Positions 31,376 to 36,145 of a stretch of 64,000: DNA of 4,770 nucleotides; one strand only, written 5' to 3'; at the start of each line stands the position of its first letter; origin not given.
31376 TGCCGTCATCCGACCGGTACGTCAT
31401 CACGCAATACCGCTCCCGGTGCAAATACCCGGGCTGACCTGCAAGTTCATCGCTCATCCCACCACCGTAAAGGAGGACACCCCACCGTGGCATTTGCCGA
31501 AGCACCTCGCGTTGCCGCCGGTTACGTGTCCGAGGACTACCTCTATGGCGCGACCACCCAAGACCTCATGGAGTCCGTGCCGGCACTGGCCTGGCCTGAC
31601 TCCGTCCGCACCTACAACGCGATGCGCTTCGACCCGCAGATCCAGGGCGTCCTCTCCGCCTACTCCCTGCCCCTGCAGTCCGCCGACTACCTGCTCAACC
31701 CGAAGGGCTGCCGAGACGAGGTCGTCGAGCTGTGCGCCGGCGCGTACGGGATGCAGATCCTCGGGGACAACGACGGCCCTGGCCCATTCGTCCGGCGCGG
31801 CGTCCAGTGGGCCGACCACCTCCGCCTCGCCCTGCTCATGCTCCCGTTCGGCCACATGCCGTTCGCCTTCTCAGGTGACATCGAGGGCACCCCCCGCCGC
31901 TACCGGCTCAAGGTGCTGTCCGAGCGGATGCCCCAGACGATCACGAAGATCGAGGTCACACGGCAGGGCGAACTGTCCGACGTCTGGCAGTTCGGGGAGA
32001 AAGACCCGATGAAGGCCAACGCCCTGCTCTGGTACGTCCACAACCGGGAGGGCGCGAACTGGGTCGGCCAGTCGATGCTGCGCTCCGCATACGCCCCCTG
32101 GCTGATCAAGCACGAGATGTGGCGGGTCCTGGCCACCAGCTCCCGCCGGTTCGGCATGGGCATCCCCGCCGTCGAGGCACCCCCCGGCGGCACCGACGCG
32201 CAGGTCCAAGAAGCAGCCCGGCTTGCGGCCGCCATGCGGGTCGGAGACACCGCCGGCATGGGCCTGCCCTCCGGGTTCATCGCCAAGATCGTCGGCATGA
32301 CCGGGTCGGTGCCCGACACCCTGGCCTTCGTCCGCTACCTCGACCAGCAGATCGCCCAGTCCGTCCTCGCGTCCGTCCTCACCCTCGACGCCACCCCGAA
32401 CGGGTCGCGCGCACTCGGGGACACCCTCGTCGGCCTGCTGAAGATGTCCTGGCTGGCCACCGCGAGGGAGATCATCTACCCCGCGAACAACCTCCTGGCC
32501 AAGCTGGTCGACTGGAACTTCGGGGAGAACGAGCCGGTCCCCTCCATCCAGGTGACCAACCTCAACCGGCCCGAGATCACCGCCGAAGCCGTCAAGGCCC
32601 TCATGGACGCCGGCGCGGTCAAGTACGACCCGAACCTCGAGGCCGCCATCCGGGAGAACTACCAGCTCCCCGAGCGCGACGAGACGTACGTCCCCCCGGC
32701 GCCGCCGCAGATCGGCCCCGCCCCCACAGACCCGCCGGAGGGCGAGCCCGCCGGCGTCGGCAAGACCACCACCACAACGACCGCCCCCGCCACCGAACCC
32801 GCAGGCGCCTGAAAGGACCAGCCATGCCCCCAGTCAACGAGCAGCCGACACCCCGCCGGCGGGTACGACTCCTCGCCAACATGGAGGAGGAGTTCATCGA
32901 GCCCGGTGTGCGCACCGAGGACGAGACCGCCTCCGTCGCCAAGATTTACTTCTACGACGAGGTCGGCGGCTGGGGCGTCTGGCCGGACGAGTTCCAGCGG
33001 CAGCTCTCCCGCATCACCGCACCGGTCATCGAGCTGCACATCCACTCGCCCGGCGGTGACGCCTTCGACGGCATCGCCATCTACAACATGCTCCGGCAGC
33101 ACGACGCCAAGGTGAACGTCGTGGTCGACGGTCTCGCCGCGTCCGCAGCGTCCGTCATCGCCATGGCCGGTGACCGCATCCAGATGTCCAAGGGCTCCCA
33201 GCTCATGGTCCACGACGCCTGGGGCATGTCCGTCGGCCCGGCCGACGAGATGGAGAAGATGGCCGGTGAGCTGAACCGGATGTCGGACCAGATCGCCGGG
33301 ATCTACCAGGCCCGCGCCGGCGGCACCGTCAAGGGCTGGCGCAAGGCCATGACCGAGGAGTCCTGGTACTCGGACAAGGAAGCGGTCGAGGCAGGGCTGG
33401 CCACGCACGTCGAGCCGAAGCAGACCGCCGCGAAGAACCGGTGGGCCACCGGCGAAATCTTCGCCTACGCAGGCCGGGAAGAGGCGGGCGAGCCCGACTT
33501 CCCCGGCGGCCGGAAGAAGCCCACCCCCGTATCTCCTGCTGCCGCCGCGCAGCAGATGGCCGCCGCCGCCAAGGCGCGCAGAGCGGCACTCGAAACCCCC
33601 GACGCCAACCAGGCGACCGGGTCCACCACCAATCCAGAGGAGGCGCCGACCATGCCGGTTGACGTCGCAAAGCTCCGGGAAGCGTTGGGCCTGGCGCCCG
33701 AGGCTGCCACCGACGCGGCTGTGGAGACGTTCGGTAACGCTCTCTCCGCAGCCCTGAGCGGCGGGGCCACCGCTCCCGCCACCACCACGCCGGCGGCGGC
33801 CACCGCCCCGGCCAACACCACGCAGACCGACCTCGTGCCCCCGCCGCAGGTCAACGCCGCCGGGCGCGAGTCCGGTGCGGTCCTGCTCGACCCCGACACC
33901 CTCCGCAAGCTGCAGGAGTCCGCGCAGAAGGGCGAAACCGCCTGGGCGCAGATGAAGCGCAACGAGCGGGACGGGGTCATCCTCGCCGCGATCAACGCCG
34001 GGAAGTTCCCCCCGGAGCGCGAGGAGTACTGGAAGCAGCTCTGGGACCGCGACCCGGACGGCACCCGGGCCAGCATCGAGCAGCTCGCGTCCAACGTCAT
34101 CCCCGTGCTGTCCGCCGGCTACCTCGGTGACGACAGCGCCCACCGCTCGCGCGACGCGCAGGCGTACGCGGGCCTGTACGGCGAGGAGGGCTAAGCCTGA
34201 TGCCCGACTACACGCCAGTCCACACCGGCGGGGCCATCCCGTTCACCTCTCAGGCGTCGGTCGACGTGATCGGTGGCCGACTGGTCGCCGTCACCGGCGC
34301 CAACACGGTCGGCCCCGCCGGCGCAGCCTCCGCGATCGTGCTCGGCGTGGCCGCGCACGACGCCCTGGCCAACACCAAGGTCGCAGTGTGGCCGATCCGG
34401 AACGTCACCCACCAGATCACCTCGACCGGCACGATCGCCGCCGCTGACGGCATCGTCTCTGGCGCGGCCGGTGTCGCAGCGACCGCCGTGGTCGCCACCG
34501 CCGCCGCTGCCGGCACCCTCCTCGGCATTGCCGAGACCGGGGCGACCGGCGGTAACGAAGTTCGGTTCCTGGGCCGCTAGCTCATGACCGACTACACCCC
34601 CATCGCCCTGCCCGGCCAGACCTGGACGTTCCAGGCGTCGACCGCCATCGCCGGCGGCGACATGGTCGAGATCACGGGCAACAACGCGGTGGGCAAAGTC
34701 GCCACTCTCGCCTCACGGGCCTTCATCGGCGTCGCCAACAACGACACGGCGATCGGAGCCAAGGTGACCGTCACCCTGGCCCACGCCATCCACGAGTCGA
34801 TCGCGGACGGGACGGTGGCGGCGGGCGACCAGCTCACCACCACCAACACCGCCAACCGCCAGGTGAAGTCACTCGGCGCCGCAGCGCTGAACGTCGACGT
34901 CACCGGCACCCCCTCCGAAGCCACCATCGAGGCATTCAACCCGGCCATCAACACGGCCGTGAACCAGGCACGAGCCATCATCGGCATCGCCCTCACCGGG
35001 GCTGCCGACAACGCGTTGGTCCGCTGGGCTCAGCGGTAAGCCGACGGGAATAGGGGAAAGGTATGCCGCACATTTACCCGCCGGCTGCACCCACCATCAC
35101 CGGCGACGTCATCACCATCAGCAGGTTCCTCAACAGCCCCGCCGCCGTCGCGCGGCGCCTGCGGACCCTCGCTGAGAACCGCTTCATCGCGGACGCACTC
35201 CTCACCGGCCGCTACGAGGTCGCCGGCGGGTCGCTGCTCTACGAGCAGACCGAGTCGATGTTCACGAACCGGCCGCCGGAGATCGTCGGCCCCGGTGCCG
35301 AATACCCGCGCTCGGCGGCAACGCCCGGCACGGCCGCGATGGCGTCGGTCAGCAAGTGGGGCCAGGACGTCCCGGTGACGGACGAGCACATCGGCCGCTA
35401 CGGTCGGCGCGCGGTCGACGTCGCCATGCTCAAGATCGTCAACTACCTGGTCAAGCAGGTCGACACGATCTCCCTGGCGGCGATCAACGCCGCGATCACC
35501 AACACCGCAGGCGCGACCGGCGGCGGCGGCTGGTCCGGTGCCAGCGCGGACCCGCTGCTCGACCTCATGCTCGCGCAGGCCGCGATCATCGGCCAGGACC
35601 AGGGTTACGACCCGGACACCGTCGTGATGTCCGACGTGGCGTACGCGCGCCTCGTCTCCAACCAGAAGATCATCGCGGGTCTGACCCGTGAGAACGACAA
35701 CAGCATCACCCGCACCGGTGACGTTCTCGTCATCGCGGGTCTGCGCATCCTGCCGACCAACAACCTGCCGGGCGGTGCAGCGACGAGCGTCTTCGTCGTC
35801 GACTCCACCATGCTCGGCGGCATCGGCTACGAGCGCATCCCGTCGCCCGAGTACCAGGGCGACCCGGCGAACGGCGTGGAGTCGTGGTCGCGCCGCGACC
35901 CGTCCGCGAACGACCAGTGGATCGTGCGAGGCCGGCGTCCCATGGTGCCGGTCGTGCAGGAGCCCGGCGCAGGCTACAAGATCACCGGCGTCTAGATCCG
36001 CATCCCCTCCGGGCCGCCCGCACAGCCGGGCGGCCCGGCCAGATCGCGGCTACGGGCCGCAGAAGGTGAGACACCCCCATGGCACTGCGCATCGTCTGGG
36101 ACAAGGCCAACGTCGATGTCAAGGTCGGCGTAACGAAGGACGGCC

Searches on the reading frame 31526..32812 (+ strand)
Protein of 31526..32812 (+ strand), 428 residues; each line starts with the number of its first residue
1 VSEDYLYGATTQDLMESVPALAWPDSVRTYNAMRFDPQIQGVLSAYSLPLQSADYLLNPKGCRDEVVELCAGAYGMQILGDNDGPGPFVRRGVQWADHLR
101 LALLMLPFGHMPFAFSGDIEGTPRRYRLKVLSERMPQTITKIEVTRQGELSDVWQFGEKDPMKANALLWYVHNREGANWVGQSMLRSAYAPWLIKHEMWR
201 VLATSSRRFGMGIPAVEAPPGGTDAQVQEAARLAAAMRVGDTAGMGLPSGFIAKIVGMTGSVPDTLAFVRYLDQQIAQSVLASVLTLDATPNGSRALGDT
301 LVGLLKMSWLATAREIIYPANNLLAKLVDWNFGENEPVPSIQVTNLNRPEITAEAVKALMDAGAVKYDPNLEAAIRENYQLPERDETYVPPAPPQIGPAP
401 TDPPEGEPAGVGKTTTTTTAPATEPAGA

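Call 21: search_protein_families(library=pfam, proteins=[window:31526-32812:+], max_evalue=0.001)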
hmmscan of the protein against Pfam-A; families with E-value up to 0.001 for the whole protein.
window:31526-32812:+ (428 aa): 2 families
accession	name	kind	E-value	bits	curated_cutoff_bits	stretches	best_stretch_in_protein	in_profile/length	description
PF06074.18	Portal_Mu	-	5.8e-43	147.9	23.9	1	28-380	2-335/336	Portal protein of Mu bacteriophage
PF21919.2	P23-45_portal_barrel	-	1.5e-10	40.7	27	1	169-377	200-410/448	Phage P23-45 portal protein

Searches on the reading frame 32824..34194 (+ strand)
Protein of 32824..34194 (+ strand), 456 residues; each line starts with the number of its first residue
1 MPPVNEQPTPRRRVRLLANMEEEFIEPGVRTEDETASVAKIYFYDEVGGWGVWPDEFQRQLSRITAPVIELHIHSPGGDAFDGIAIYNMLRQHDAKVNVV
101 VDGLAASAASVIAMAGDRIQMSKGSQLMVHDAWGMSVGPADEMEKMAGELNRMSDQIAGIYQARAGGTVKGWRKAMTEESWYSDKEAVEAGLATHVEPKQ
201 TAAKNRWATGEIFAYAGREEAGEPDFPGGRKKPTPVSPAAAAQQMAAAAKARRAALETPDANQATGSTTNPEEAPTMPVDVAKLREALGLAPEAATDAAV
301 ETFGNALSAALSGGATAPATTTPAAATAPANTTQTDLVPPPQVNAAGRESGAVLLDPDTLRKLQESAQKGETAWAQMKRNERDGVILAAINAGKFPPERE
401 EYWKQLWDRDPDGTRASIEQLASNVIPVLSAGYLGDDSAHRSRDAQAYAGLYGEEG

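Call 21: search_protein_families(library=pfam, proteins=[window:32824-34194:+], max_evalue=0.001)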
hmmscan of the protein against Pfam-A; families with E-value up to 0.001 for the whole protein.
window:32824-34194:+ (456 aa): 4 families
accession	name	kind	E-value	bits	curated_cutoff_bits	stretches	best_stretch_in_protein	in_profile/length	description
PF00574.28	CLP_protease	-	2e-27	96.7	20.2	1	69-196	49-178/182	Clp protease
PF01972.22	SDH_protease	-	4.4e-08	32.9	31.3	1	69-127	94-152/286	ClpP-like SDH-type serine proteinase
PF10123.14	Mu-like_Pro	-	1.8e-06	28.2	25.2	1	263-424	137-286/330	Mu-like prophage I protein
PF25145.1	NfeD1b_N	-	8.5e-05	22.6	40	1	66-127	31-92/189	NfeD1b, N-terminal domain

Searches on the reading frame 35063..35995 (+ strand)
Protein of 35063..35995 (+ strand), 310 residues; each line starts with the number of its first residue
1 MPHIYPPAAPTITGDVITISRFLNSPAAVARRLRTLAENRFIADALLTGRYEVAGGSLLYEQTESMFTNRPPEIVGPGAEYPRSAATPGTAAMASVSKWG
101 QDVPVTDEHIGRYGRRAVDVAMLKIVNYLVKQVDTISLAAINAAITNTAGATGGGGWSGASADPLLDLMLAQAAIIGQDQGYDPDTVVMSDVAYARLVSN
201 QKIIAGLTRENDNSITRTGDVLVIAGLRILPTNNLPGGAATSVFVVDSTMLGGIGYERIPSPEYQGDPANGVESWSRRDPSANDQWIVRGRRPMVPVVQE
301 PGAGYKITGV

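Call 21: search_protein_families(library=pfam, proteins=[window:35063-35995:+], max_evalue=0.001)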
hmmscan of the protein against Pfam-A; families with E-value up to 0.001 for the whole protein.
window:35063-35995:+ (310 aa): 1 family
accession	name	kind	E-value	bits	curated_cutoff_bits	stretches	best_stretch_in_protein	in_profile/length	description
PF25209.1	Phage_capsid_4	-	1.2e-13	52.4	27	1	66-306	42-261/262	Phage capsid protein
